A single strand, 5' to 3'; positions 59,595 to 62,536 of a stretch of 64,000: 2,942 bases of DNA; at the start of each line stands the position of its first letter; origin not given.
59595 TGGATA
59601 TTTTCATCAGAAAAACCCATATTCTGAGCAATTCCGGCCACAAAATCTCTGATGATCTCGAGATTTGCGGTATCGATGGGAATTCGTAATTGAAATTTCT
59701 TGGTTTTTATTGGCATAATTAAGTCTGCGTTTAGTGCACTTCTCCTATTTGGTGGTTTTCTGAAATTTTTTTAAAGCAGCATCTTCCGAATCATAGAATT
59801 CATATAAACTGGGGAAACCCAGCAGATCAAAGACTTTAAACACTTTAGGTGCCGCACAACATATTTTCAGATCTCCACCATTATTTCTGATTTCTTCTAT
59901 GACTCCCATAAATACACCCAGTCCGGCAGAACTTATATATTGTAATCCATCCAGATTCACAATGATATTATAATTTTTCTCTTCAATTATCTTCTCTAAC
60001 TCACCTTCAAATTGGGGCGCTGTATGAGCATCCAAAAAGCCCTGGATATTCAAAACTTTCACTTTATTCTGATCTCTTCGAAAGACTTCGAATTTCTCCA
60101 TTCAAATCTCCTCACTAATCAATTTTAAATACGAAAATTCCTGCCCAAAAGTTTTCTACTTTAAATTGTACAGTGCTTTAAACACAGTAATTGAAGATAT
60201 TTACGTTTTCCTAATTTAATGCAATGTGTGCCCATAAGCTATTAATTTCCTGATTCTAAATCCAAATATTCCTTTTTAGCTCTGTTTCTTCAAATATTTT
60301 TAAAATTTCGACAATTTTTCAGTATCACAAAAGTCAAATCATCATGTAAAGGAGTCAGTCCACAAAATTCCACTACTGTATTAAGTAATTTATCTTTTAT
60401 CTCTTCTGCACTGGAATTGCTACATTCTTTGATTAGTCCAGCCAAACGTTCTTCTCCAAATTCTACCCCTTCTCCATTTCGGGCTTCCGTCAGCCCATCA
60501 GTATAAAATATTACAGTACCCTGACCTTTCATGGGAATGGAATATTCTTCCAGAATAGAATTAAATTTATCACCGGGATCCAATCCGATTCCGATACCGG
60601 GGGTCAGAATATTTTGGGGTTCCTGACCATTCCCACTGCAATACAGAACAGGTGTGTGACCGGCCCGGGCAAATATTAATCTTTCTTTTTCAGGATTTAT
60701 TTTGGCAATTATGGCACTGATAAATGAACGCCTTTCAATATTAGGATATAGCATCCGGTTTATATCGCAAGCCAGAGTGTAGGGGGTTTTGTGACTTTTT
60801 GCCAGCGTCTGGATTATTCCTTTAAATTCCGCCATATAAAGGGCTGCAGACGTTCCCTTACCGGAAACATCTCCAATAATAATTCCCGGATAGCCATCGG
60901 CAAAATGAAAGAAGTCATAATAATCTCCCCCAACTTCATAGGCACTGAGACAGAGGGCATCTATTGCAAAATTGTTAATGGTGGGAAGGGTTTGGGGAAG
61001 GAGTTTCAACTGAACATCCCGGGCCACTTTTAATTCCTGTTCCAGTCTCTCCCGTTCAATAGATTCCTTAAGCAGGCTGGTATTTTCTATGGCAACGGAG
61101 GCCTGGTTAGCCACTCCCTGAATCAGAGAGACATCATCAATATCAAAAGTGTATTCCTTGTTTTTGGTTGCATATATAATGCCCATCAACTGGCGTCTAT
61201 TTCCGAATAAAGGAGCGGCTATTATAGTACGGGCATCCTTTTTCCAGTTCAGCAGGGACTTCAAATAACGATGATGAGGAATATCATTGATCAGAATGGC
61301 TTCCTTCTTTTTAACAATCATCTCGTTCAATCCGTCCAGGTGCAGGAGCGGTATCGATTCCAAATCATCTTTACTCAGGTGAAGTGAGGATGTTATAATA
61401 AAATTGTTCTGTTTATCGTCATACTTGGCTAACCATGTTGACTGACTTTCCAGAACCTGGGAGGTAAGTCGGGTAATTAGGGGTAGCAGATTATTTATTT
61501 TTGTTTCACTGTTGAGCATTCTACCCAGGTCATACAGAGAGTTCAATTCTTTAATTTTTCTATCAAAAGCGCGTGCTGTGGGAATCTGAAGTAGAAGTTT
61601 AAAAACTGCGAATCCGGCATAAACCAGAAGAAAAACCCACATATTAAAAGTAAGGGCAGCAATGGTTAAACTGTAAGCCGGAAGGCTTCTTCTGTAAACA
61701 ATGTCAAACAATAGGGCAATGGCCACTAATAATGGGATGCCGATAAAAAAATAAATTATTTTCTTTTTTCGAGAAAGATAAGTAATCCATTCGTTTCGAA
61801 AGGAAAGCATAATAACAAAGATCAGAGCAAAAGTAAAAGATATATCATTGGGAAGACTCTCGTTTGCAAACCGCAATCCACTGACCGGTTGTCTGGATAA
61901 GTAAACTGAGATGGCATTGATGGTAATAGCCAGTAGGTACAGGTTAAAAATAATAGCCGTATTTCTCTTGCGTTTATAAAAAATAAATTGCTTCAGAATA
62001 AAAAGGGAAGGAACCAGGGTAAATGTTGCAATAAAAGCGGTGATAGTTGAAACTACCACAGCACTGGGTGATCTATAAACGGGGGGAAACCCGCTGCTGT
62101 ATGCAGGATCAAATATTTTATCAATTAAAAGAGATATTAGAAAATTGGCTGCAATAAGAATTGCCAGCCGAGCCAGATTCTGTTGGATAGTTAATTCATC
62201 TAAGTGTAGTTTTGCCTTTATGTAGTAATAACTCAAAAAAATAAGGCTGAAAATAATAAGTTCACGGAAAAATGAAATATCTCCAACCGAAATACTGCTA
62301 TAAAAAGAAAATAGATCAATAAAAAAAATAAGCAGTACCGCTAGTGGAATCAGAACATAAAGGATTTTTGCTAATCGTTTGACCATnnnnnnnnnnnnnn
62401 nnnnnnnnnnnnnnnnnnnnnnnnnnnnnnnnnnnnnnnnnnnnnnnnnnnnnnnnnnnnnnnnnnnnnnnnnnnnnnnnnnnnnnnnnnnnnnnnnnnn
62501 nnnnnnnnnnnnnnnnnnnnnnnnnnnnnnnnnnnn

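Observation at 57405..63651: A partner-switching operon has two PP2C phosphatases but no sigma factor, and is led by a secreted Fn3/beta-propeller lipoprotein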

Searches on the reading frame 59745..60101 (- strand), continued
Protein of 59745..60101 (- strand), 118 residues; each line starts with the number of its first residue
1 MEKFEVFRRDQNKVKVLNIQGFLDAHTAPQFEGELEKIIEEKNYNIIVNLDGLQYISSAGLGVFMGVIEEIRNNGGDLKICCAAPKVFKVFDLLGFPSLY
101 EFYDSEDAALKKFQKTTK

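Call 87: find_encoding_contigs(protein=window:59745-60101:-, flank=10000, max_places=3)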
Protein window:59745-60101:- (118 aa): 1 contig read that carries it; 1 place shown.
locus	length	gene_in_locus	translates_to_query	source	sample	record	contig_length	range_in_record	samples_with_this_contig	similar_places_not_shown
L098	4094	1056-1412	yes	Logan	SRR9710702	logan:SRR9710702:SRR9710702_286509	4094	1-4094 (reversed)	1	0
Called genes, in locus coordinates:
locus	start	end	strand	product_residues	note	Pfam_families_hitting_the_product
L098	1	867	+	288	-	?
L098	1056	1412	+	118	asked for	PF01740:STAS, PF13466:STAS_2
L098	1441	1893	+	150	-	PF13581:HATPase_c_2, PF02518:HATPase_c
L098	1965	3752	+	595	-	PF01590:GAF (faint), PF13492:GAF_3 (faint), PF13185:GAF_2 (faint), PF07228:SpoIIE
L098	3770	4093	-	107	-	?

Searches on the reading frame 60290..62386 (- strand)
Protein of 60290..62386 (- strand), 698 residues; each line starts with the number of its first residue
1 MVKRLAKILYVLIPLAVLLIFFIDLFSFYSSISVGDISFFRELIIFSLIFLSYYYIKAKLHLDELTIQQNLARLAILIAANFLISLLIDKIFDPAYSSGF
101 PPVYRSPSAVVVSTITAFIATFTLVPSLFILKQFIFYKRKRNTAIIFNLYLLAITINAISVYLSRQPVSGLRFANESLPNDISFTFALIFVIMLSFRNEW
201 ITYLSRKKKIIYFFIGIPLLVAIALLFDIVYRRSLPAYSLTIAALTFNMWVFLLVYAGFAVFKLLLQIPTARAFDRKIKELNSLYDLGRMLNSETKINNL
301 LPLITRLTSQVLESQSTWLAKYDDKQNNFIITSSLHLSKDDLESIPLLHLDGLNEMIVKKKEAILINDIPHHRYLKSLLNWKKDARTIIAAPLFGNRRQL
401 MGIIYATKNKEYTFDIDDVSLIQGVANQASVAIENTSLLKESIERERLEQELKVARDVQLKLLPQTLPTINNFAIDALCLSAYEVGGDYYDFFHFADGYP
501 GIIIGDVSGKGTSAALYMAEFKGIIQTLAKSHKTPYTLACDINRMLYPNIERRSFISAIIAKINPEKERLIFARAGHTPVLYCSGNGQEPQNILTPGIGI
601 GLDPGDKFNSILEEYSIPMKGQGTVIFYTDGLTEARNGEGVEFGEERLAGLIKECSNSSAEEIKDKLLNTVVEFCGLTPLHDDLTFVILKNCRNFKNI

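Call 3: search_protein_families(library=pfam, proteins=[window:60290-62386:-], max_evalue=0.01)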
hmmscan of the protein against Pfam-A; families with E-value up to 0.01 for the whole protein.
window:60290-62386:- (698 aa): 4 families
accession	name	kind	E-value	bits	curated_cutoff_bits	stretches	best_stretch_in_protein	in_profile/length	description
PF07228.17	SpoIIE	-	3e-41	141.9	25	1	498-690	3-190/192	Stage II sporulation protein E (SpoIIE)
PF13185.12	GAF_2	-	4.5e-13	50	28.6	1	298-434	5-136/136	GAF domain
PF01590.32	GAF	-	1.2e-08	36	22.4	1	300-433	5-133/133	GAF domain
PF13492.12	GAF_3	-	4.6e-05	24.3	27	1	385-435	80-129/129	GAF domain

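Call 4: search_protein_families(library=ncbifam, proteins=[window:60290-62386:-], max_evalue=0.01)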
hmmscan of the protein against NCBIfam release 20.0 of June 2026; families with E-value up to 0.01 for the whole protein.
window:60290-62386:- (698 aa): 5 families
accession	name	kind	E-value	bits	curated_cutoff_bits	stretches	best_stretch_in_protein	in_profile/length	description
NF045505.1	RR_RssB_Pseudo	equivalog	6.9e-09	35.2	700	1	447-689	151-389/394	two-component system response regulator RssB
TIGR01817.1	nifA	equivalog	7.7e-08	31.5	528.85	1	280-446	3-169/534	nif-specific transcriptional activator NifA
NF038263.1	prot_phos_SiaA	equivalog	5.3e-05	21.9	700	1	485-687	449-653/658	biofilm regulation protein phosphatase SiaA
NF008283.0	PRK11061.1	equivalog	0.00015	20.1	583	1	297-438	18-159/748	phosphoenolpyruvate--protein phosphotransferase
NF011958.0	PRK15429.1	equivalog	0.0047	15.6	830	1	324-448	230-360/692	formate hydrogenlyase transcriptional activator FlhA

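Call 13: find_encoding_contigs(protein=window:60290-62386:-, flank=10000, max_places=3)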
Protein window:60290-62386:- (698 aa): no gene with exactly this product is on record in the collection.

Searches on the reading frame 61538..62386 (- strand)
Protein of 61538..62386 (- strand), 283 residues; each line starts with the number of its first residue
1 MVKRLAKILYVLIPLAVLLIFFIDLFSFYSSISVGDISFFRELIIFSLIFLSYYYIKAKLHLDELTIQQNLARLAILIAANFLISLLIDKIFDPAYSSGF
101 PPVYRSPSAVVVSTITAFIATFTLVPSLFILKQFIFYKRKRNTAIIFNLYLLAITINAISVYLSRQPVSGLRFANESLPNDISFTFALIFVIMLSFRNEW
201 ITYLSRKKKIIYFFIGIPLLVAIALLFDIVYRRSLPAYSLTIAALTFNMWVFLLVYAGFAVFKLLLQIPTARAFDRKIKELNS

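Call 31: find_homologous_proteins(query=window:61538-62386:-, max_evalue=0.01)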
Query seq(283 aa) (283 aa): 4 proteins with E <= 0.01 among 7159 candidates.
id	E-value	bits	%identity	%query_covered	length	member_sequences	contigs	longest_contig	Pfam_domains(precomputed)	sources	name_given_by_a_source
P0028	3.5e-116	406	69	100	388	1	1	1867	-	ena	-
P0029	9.9e-93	329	61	95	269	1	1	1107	-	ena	-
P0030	4.7e-74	268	68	69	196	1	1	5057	-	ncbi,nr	ncbi:MAG: hypothetical protein JXL67_07670, partial [Calditrichaeota bacterium]|nr:hypothetical prot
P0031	3.9e-71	258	64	76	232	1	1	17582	-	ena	-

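Call 48: search_protein_representatives(alignment_id=A3)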
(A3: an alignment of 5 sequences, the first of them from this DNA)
Query: 5 sequences, 269 profile positions. Proteins with E-value up to 0.001 (for the whole library): 54; up to 1e-10: 23; up to 1e-30: 5. The best 54 are listed.
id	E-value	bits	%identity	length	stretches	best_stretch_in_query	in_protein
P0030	1.8e-96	339.3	-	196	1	1-196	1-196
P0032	7.5e-49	183.2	-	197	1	5-199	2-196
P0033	1.6e-40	156.0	-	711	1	6-269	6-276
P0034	4.7e-39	151.1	-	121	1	131-217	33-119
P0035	3.4e-33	131.9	-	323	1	7-269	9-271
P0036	2.2e-29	119.4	-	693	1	12-269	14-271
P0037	3.5e-27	112.2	-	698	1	9-269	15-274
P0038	3.4e-26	108.9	-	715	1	6-269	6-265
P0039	3.8e-22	95.7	-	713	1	8-269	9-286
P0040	1.5e-18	83.9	-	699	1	13-269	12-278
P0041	3.9e-18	82.5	-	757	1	4-269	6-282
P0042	6.9e-17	78.4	-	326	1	7-268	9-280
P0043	3.8e-16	76.0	-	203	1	9-167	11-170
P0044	8.5e-16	74.8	-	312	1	15-269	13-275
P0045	2.2e-15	73.5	-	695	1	8-269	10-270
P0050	1.9e-12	63.9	-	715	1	3-269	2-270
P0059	2.8e-08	50.2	-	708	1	1-269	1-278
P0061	7.8e-08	48.7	-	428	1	4-268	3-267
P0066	5.5e-06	42.7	-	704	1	10-269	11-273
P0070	3.1e-05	40.2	-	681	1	11-269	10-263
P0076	3.9e-04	36.6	-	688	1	6-268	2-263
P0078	5.7e-04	36.1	-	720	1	108-269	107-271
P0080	6.2e-04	36.0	-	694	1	6-269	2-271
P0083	8.3e-04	35.5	-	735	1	111-269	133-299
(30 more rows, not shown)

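Call 49: search_protein_families(library=pfam, proteins=[P0041, P0050, P0059, P0066, P0070, P0076, P0080, P0083, P0078, P0061], max_evalue=0.0001)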
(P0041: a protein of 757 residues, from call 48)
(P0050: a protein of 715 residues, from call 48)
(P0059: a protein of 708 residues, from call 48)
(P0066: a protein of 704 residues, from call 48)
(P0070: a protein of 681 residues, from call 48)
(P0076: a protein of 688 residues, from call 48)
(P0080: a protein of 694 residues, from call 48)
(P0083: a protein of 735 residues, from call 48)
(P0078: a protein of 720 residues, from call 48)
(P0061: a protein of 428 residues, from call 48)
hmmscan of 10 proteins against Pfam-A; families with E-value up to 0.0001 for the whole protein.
P0041 (757 aa): 4 families
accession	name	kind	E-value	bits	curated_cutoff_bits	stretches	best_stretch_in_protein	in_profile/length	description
PF07228.17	SpoIIE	-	1.1e-42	146.6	25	1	542-732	4-191/192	Stage II sporulation protein E (SpoIIE)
PF13185.12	GAF_2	-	5.6e-12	46.5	28.6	1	311-471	5-136/136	GAF domain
PF01590.32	GAF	-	2.5e-11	44.7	22.4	1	309-470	1-133/133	GAF domain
PF13492.12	GAF_3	-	2.5e-06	28.3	27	1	395-472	58-129/129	GAF domain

P0050 (715 aa): 4 families
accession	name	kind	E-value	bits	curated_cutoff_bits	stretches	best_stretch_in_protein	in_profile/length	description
PF07228.17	SpoIIE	-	1.1e-43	149.9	25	1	496-689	2-191/192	Stage II sporulation protein E (SpoIIE)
PF13185.12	GAF_2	-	2.3e-20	73.6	28.6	1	298-434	4-136/136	GAF domain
PF01590.32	GAF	-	1.9e-12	48.3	22.4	1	298-432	2-132/133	GAF domain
PF13492.12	GAF_3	-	2.2e-07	31.8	27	1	299-432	3-126/129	GAF domain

P0059 (708 aa): 4 families
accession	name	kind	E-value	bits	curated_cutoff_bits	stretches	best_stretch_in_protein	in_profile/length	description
PF07228.17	SpoIIE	-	5.3e-44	150.9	25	1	507-700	2-191/192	Stage II sporulation protein E (SpoIIE)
PF13185.12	GAF_2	-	1e-06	29.4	28.6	1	306-443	4-136/136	GAF domain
PF01590.32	GAF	-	1.1e-06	29.6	22.4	1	307-442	3-133/133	GAF domain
PF13492.12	GAF_3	-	5.4e-06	27.3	27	1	307-444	3-129/129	GAF domain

P0066 (704 aa): 4 families
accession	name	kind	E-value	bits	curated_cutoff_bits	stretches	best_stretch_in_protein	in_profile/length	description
PF07228.17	SpoIIE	-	6e-46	157.3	25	1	498-693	1-191/192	Stage II sporulation protein E (SpoIIE)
PF13185.12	GAF_2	-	4.8e-16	59.6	28.6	1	301-436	4-136/136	GAF domain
PF01590.32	GAF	-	1.2e-11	45.7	22.4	1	327-435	28-133/133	GAF domain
PF13492.12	GAF_3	-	1e-05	26.4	27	1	317-437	18-129/129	GAF domain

P0070 (681 aa): 2 families
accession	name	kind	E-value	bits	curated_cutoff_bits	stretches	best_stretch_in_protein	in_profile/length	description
PF07228.17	SpoIIE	-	1.2e-42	146.4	25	1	487-680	1-191/192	Stage II sporulation protein E (SpoIIE)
PF13492.12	GAF_3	-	5.7e-07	30.4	27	1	291-426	2-129/129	GAF domain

P0076 (688 aa): 4 families
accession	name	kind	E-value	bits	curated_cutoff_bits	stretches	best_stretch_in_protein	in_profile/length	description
PF07228.17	SpoIIE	-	5.5e-44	150.8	25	1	494-687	2-192/192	Stage II sporulation protein E (SpoIIE)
PF13185.12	GAF_2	-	4.8e-15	56.4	28.6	1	291-431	3-136/136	GAF domain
PF01590.32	GAF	-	6.4e-09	36.9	22.4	1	332-430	39-133/133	GAF domain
PF13492.12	GAF_3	-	3.5e-05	24.7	27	1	357-432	62-129/129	GAF domain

P0080 (694 aa): 4 families
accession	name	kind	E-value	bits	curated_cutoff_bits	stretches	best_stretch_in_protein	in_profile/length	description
PF07228.17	SpoIIE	-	6.3e-45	153.9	25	1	499-693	2-191/192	Stage II sporulation protein E (SpoIIE)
PF13185.12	GAF_2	-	9.9e-15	55.4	28.6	1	298-436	3-136/136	GAF domain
PF01590.32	GAF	-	4.2e-11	43.9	22.4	1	301-432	4-130/133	GAF domain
PF13492.12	GAF_3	-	1.1e-10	42.5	27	1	298-437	1-129/129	GAF domain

P0083 (735 aa): 4 families
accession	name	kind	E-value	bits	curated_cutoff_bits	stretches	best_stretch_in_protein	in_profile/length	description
PF07228.17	SpoIIE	-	3.4e-41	141.7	25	1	527-721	2-191/192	Stage II sporulation protein E (SpoIIE)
PF13185.12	GAF_2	-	2.6e-17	63.7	28.6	1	325-464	2-136/136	GAF domain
PF01590.32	GAF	-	1.1e-13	52.4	22.4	1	326-463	1-133/133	GAF domain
PF13492.12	GAF_3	-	5e-08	33.8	27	1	326-465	1-129/129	GAF domain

P0078 (720 aa): 3 families
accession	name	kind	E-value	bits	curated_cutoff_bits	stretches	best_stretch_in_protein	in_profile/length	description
PF07228.17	SpoIIE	-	4.1e-46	157.8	25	1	506-698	3-192/192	Stage II sporulation protein E (SpoIIE)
PF13185.12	GAF_2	-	2.3e-10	41.2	28.6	1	296-442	1-136/136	GAF domain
PF01590.32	GAF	-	2.3e-06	28.6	22.4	1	333-441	34-133/133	GAF domain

P0061 (428 aa): 2 families
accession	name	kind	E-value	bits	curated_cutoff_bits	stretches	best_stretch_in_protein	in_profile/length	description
PF13185.12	GAF_2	-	5.6e-10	40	28.6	1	295-428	3-128/136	GAF domain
PF01590.32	GAF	-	2.1e-08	35.2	22.4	1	296-428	2-126/133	GAF domain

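Call 50: find_encoding_contigs(protein=P0059, flank=8000, max_places=2)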
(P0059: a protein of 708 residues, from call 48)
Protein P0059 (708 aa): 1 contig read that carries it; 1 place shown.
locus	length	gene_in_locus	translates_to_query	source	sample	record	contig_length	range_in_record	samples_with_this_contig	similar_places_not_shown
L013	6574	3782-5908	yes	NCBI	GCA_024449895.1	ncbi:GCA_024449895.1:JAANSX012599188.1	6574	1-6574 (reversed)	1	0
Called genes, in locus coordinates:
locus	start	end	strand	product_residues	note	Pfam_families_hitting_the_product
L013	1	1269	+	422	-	?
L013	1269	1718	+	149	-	PF02502:LacAB_rpiB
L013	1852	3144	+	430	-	PF00464:SHMT, PF00155:Aminotran_1_2, PF01212:Beta_elim_lyase (weak)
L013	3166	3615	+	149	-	PF22811:Zn_ribbon_NrdR, PF03477:ATP-cone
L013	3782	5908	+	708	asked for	PF01590:GAF (weak), PF13185:GAF_2 (weak), PF07228:SpoIIE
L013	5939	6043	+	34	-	-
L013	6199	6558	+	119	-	PF01740:STAS, PF13466:STAS_2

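Call 51: find_encoding_contigs(protein=P0041, flank=10000, max_places=2)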
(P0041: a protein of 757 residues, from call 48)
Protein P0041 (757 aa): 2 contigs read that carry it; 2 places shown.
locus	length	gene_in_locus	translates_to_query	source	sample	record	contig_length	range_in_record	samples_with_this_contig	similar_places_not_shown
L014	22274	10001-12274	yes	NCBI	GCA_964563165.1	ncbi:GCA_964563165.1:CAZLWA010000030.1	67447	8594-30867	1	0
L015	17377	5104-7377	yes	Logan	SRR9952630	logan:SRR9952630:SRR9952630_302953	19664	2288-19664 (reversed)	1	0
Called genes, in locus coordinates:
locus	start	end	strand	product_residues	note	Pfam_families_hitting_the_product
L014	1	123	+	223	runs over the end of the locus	PF20092:DUF6483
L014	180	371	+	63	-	PF09360:zf-CDGSH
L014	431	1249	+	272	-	PF00583:Acetyltransf_1 (weak)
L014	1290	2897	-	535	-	PF00009:GTP_EFTU, PF01926:MMR_HSR1 (weak), PF22042:EF-G_D2, PF03144:GTP_EFTU_D2, PF16658:RF3_C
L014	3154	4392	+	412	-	PF00884:Sulfatase, PF01663:Phosphodiest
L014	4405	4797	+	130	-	PF06993:DUF1304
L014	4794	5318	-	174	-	PF00364:Biotin_lipoyl, PF25917:BSH_RND (weak)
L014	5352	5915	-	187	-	PF08207:EFP_N, PF01132:EFP, PF09285:Elong-fact-P_C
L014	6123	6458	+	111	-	PF02922:CBM_48, PF16561:AMPK1_CBM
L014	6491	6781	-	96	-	-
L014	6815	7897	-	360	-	-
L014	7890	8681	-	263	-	PF04542:Sigma70_r2 (weak)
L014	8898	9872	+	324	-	PF08240:ADH_N, PF00107:ADH_zinc_N, PF13602:ADH_zinc_N_2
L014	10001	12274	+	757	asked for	PF01590:GAF, PF13185:GAF_2, PF13492:GAF_3 (weak), PF07228:SpoIIE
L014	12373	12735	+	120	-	PF01740:STAS, PF13466:STAS_2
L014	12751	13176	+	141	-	PF13581:HATPase_c_2, PF02518:HATPase_c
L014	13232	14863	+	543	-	-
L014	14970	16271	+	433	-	PF00275:EPSP_synthase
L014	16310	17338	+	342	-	PF01408:GFO_IDH_MocA, PF03447:NAD_binding_3 (weak), PF22725:GFO_IDH_MocA_C3, PF02894:GFO_IDH_MocA_C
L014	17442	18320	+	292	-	PF01734:Patatin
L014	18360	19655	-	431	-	PF01595:CNNM, PF00571:CBS (weak), PF03471:CorC_HlyC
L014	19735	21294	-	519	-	PF00171:Aldedh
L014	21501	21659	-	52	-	-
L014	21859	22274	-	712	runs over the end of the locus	PF00378:ECH_1, PF16113:ECH_2, PF02737:3HCDH_N, PF00725:3HCDH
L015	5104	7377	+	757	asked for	PF01590:GAF, PF13185:GAF_2, PF13492:GAF_3 (weak), PF07228:SpoIIE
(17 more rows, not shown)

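Call 52: find_encoding_contigs(protein=P0066, flank=10000, max_places=2)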
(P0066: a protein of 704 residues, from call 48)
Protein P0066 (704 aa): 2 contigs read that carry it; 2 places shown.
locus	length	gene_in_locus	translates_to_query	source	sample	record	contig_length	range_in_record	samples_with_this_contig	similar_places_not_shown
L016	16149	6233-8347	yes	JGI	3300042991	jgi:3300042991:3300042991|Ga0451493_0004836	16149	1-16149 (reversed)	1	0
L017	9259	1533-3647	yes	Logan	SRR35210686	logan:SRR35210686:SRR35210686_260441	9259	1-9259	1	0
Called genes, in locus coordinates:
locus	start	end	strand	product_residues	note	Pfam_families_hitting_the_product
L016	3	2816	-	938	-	?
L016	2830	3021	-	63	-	-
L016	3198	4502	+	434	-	PF00990:GGDEF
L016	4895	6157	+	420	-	PF24684:Vgb_lyase, PF13449:Phytase-like (faint)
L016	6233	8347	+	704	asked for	PF01590:GAF, PF13185:GAF_2, PF07228:SpoIIE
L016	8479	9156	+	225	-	-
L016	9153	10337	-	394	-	PF01208:URO-D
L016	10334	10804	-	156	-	PF03061:4HBT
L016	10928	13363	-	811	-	PF05448:AXE1, PF22244:GCE_fung (faint)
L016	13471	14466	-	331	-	PF04041:Glyco_hydro_130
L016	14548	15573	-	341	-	PF00480:ROK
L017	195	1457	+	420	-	PF24684:Vgb_lyase, PF13449:Phytase-like (faint)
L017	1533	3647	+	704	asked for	PF01590:GAF, PF13185:GAF_2, PF07228:SpoIIE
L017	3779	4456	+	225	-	-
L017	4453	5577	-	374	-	PF01208:URO-D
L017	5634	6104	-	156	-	PF03061:4HBT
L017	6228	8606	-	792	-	PF05448:AXE1, PF22244:GCE_fung (faint)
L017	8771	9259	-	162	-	?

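Call 93: search_protein_families(library=pfam, alignment_id=A6, max_evalue=0.001)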
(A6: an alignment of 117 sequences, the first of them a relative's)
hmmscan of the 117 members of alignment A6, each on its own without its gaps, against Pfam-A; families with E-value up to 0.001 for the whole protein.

A. member 1, L014:7893-8681:- (263 aa): 2 families
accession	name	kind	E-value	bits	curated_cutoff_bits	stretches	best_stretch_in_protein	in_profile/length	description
PF04542.20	Sigma70_r2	-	5.2e-06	26.6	24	1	57-133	1-70/71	Sigma-70 region 2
PF08281.18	Sigma70_r4_2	-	0.0001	22.3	25.7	1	182-220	15-54/54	Sigma-70, region 4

B. families by the number of members that match (of 117 scanned): 179 families (the first 25 are shown)
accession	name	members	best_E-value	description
PF07719.23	TPR_2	8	2.8e-37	Tetratricopeptide repeat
PF00515.34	TPR_1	7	1.4e-34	Tetratricopeptide repeat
PF14559.12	TPR_19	7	7.3e-22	Tetratricopeptide repeat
PF13424.12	TPR_12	7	2.4e-21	Tetratricopeptide repeat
PF13428.12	TPR_14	7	1.4e-17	Tetratricopeptide repeat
PF13174.12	TPR_6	7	3.2e-13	Tetratricopeptide repeat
PF13432.12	TPR_16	6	4.2e-28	Tetratricopeptide repeat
PF13176.12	TPR_7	6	9.4e-18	Tetratricopeptide repeat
PF13181.12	TPR_8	5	1.1e-29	Tetratricopeptide repeat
PF18962.6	Por_Secre_tail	5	3e-10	Secretion system C-terminal sorting domain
PF12895.13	ANAPC3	4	4.1e-13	Anaphase-promoting complex, cyclosome, subunit 3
PF13489.12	Methyltransf_23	4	3.9e-11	Methyltransferase domain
PF08241.18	Methyltransf_11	4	3.4e-07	Methyltransferase domain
PF01145.31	Band_7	3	1.5e-39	SPFH domain / Band 7 family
PF13847.12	Methyltransf_31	3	8e-11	Methyltransferase domain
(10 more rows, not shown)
